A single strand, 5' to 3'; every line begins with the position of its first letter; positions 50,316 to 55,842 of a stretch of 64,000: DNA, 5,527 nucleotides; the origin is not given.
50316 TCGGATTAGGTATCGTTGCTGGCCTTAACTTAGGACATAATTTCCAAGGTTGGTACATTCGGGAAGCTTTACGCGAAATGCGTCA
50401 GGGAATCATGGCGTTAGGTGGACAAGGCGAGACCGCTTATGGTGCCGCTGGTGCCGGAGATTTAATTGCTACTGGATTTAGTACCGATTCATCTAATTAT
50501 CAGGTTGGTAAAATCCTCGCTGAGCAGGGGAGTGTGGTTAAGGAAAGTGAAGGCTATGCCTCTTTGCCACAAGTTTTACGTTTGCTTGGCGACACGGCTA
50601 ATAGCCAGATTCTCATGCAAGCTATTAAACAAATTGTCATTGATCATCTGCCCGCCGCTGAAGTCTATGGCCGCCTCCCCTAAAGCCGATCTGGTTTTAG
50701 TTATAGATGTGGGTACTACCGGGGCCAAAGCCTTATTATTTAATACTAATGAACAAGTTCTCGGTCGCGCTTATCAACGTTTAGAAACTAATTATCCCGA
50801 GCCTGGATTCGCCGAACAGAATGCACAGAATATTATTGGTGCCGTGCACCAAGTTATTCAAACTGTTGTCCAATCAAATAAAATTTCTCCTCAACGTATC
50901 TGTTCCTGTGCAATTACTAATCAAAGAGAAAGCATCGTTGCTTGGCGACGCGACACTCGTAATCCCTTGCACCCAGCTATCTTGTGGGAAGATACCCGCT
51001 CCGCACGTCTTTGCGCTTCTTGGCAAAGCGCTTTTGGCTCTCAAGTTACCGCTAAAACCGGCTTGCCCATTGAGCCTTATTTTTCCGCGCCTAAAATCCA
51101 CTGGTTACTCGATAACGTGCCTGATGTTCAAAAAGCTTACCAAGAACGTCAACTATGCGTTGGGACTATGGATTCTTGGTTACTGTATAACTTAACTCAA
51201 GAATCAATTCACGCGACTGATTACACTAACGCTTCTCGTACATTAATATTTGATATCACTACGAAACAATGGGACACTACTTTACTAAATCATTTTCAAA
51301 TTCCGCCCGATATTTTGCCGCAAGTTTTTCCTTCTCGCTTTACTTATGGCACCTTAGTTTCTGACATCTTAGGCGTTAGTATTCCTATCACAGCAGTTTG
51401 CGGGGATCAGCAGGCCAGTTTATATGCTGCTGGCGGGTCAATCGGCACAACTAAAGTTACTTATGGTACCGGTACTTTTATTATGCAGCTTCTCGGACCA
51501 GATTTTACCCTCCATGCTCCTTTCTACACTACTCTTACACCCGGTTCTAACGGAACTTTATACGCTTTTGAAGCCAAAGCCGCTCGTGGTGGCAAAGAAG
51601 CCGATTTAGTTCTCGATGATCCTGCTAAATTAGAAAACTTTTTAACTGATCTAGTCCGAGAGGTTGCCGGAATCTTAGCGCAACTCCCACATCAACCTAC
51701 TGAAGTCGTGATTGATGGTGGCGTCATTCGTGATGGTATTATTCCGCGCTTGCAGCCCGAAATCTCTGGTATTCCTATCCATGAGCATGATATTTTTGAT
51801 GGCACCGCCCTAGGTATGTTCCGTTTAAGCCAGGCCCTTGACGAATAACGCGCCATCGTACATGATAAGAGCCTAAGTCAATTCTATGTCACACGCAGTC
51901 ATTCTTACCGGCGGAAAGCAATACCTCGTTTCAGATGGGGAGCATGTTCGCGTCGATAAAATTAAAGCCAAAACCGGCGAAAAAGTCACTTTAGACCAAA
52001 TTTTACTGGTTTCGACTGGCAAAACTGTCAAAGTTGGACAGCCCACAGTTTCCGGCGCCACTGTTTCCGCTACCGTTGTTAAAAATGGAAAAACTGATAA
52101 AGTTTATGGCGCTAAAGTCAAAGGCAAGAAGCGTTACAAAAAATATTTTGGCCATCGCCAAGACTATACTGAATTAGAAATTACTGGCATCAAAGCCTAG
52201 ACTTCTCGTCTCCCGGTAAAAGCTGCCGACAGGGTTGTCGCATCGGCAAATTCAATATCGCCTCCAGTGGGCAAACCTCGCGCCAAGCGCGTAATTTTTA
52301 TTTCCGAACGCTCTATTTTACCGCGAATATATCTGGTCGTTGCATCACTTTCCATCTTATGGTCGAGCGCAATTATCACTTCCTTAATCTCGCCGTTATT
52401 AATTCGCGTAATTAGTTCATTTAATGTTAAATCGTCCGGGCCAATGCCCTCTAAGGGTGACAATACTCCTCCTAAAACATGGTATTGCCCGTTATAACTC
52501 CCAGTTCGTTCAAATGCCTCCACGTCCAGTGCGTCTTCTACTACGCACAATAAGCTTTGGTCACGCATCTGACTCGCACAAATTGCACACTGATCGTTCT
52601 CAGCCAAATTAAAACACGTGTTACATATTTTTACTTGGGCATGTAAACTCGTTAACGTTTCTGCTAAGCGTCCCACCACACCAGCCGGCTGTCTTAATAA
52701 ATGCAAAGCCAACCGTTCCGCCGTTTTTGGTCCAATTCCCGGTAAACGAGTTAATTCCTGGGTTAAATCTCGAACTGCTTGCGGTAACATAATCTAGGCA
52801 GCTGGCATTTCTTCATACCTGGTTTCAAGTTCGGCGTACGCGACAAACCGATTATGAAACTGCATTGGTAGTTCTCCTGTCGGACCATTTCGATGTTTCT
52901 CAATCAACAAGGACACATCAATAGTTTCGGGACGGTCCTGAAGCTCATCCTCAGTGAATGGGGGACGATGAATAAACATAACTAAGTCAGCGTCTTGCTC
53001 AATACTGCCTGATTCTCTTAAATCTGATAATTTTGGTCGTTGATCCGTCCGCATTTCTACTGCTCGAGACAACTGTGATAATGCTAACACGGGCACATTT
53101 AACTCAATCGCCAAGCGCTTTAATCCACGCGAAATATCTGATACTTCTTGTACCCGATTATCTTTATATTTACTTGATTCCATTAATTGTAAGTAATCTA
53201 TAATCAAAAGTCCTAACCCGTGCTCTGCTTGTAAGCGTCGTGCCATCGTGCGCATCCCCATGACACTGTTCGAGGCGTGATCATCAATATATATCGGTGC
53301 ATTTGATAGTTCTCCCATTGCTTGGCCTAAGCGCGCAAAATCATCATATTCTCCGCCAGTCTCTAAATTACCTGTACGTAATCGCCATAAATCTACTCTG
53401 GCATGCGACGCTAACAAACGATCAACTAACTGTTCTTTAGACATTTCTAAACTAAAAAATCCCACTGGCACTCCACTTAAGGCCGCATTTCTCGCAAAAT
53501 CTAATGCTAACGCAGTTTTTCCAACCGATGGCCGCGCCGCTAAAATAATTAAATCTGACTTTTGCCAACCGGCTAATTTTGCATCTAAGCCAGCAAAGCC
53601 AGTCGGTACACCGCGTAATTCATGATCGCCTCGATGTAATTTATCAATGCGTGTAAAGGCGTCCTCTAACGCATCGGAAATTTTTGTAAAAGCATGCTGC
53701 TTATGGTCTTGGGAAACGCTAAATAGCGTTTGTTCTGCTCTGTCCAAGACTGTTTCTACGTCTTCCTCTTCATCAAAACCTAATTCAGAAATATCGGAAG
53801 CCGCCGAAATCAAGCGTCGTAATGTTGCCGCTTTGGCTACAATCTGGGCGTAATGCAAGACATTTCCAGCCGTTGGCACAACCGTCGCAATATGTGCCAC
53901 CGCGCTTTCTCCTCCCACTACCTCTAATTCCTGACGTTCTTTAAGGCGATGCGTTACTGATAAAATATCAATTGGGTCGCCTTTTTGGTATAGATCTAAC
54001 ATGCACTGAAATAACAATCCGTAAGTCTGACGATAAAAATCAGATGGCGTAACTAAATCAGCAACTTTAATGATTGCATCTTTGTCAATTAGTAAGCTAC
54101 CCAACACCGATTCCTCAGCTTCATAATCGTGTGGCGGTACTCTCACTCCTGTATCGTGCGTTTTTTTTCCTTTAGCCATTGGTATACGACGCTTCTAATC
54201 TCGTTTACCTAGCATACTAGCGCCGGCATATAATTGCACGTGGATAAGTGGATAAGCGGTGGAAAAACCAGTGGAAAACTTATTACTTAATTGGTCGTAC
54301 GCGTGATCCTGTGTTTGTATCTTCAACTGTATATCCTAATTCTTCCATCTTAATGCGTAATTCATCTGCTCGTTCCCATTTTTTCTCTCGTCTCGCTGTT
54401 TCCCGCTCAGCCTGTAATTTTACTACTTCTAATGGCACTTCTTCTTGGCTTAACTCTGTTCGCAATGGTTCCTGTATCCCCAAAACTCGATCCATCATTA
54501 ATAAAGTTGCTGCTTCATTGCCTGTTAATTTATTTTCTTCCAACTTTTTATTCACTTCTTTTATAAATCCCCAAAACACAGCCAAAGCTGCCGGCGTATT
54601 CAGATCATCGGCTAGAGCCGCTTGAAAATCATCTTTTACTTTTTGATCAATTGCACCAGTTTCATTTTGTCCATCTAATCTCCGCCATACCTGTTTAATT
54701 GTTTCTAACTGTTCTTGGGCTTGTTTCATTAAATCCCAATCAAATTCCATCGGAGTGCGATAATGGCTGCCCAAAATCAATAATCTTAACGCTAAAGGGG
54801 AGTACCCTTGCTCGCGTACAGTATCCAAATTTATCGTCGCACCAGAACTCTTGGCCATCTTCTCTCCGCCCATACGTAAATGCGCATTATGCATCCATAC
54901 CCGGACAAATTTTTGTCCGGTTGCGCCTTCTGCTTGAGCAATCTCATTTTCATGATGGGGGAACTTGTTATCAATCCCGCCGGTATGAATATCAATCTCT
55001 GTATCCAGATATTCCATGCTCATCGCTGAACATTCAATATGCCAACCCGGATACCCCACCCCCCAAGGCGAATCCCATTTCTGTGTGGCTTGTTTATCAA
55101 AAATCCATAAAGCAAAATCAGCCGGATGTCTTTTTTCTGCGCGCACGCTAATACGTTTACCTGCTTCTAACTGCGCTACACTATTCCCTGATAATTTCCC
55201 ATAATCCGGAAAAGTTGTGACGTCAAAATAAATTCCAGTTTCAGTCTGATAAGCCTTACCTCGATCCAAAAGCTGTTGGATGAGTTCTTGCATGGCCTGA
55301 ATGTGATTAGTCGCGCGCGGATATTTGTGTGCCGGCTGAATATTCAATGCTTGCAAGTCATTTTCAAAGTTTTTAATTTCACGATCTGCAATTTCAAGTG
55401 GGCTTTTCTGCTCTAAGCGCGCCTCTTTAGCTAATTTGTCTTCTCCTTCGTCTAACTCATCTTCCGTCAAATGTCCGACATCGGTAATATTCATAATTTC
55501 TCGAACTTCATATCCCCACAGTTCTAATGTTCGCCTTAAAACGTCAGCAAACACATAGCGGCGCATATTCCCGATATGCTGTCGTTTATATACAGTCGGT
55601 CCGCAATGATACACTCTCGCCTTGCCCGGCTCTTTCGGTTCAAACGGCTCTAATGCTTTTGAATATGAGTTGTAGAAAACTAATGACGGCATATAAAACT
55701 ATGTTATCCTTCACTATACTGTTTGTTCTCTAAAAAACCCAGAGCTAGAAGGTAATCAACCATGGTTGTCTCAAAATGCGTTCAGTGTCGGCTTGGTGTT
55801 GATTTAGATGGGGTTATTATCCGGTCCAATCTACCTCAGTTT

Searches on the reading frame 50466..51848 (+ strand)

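Call 79: search_protein_families(library=pfam, proteins=[window:50466-51848:+], max_evalue=0.00001)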
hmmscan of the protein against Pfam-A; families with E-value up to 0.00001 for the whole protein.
window:50466-51848:+ (460 aa): 1 family
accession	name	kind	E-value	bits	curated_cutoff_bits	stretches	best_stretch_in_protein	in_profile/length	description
PF00370.27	FGGY_N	-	6.3e-62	209.8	28.8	1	77-319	2-243/245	FGGY family of carbohydrate kinases, N-terminal domain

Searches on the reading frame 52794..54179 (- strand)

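Call 79: search_protein_families(library=pfam, proteins=[window:52794-54179:-], max_evalue=0.00001)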
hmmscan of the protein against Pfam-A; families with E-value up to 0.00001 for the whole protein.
window:52794-54179:- (461 aa): 3 families
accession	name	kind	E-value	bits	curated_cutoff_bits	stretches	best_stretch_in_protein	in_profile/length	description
PF03796.21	DnaB_C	-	5.8e-98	327.8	27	1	190-449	1-254/255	DnaB-like helicase C terminal domain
PF00772.26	DnaB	-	6e-31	107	23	1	15-115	2-102/103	DnaB-like helicase N terminal domain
PF13481.12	AAA_25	-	9.5e-14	51.9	27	1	204-370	28-190/195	AAA domain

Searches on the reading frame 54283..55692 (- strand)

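Call 79: search_protein_families(library=pfam, proteins=[window:54283-55692:-], max_evalue=0.00001)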
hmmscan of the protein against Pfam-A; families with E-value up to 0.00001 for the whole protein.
window:54283-55692:- (469 aa): 4 families
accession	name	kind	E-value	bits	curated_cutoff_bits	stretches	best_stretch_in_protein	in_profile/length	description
PF01406.26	tRNA-synt_1e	-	3.3e-100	335.8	27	1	17-326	2-300/301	tRNA synthetases class I (C) catalytic domain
PF09334.17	tRNA-synt_1g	-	2.3e-11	43.6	20.1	1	36-159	12-125/391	tRNA synthetases class I (M)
PF09190.17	DALR_2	-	6.2e-10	39.9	22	1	356-406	2-55/57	DALR domain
PF23493.1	CysS_C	-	1.4e-06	28.7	23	1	419-466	4-51/51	Cysteinyl-tRNA ligase anticodon binding domain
